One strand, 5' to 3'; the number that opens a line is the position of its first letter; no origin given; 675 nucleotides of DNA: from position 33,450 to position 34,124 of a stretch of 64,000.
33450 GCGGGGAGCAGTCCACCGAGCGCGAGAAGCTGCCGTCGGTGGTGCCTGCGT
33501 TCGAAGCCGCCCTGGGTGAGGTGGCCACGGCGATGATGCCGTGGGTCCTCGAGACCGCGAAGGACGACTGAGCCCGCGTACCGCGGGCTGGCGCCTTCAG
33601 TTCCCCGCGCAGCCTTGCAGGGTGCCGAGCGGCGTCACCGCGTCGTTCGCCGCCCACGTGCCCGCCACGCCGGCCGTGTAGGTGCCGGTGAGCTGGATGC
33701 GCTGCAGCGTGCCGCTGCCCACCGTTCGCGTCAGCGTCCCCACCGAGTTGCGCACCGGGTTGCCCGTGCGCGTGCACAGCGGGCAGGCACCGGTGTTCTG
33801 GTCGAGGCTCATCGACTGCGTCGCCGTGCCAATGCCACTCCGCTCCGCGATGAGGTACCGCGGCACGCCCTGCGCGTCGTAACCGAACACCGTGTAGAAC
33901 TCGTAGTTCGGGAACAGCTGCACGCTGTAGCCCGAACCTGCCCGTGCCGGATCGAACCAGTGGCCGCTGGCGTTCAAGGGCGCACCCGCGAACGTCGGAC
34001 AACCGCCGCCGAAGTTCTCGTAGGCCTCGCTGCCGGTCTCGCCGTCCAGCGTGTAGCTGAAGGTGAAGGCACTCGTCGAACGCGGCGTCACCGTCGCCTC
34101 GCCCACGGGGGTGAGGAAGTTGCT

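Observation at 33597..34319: Unassigned ~110-aa module in tandem at the extreme C terminus, with CPLC and a penultimate QGC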

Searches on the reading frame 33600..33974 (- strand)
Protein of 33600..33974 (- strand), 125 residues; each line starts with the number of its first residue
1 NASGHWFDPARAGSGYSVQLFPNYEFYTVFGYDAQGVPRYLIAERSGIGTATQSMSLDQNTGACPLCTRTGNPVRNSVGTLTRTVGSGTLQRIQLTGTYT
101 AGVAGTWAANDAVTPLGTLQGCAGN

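Call 60: predict_structure(alignment_id=A6)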
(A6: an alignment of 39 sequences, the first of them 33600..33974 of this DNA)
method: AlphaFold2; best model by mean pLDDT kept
length: 125 residues; sequences in the alignment: 39
mean_pLDDT: 89.6   pTM: 0.81
mean pLDDT of the five models: 89.6, 88.7, 88.6, 88.3, 87.5
residues with pLDDT >= 90: 78; 70-90: 42; 50-70: 4; < 50: 1
segments of 3 or more residues with pLDDT < 50: none
pLDDT, mean of each block of 10 residues (from residue 1): 90 92 93 90 92 95 82 92 94 94 89 88 55
secondary structure, 60 per line:
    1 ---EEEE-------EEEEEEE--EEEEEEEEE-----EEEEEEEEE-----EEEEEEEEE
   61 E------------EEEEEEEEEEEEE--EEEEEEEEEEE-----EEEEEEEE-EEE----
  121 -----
elements in order: E4-7 E15-21 E24-32 E38-46 E52-61 E74-86 E89-99 E105-112 E114-116
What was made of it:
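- Barrel 2 alone: pLDDT 89.6 (call 60). Barrel 2 folds confidently on its own as a small closed barrel (call 60).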

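Call 62: fold_search(model_id=the predicted structure, library=pdb)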
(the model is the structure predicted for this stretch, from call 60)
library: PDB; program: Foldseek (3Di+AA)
matches with E <= 10: 490; with E <= 0.001: 0
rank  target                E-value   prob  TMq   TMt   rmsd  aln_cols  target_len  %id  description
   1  2asn                  6.2e-02  0.96  0.45  0.34   7.5       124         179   10  Crystal structure of D1A mutant of nitrophorin 2 complexed with imidazole (released 2006-08-01)
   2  6czj_A                6.9e-02  0.98  0.46  0.52   5.7       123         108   15  Structure of a redesigned beta barrel, b10 (released 2018-09-19)
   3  7o2y                  9.8e-02  0.82  0.38  0.30   8.8       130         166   13  Sandercyanin Fluorescent Protein variant V71E bound to biliverdin IX-alpha (released 2022-04-13)
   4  3msw                  9.8e-02  0.80  0.32  0.30   9.6       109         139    6  Crystal structure of a Protein with unknown function (BF3112) from Bacteroides fragilis NCTC 9343 at 1.90 A resolution (released 2010-06-09)
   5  2hzr                  1.0e-01  0.90  0.40  0.33   8.3       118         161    7  Crystal structure of human apolipoprotein D (ApoD) (released 2007-08-14)
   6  1lnm                  1.1e-01  0.89  0.45  0.36   8.1       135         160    9  ANTICALIN DIGA16 IN COMPLEX WITH DIGITOXIGENIN (released 2003-06-17)
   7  7o3k                  1.3e-01  0.75  0.37  0.29   9.0       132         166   14  Structure of a monomeric variant (L135E) of Sandercyanin fluorescent protein bound to biliverdin IX-alpha (released 2022-04-13)
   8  9sd8_B                1.5e-01  0.30  0.26  0.06  19.1       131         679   11  Crystal structure of C-terminally truncated human PGGHG in complex with glucose. (released 2026-02-11)
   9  5f1e_B                2.1e-01  0.66  0.38  0.31   8.2       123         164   13  Apo protein of Sandercyanin (released 2016-09-28)
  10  6ohh_B                2.2e-01  0.80  0.45  0.44   6.2       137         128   12  Structure of EF1p2_mFAP2b bound to DFHBI (released 2020-04-08)
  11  4m03                  2.2e-01  0.12  0.20  0.16  25.2       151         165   11  C-terminal fragment(residues 576-751) of binding region of SraP (released 2014-06-18)
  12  9hag                  2.4e-01  0.69  0.41  0.44   6.1       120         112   11  De novo designed beta barrel fold BBF-14 (released 2024-12-18)
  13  8xg5_D                2.9e-01  0.47  0.36  0.37   8.4       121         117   20  X-ray crystal structure of streptavidin flash-cooled in 30% PEG1000 at ambient pressure (released 2024-12-18)
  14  9sd4                  2.9e-01  0.23  0.26  0.06  18.7       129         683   12  Human PGGHG crystal structure (released 2026-02-11)
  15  6czi_A                3.1e-01  0.69  0.41  0.46   7.3       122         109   12  Structure of a redesigned beta barrel, mFAP1, bound to DFHBI (released 2018-09-19)
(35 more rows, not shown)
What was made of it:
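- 33600..33998 (-): Barrel 2 (tail residues 115-247): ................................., the CPLC loop, ...LQGC(244)AGN. AF2 of this part alone: pLDDT 89.6, pTM 0.81, eight main strands (call 60); best fold neighbours are calycins (call 62)
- On Calycin superfamily (lipocalin/avidin/MPI): The top Foldseek hits are calycins and designed 8-strand barrels: probability 0.8-0.98, TM 0.38-0.52 (call 62).
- Closest known: Calycin superfamily barrels. Same: Each module is predicted as an eight-stranded up-and-down barrel of about 110-125 aa. The best PDB neighbours are nitrophorin 2, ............, ApoD, an anticalin and avidin/streptavidin (call 62).
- Its best PDB neighbours are nitrophorin, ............, ApoD, an anticalin, avidin/streptavidin and designed 8-strand barrels: probability up to 0.98, TM 0.38-0.52 (call 62). 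The calycin-like fold is typical of ligand binders (call 62).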
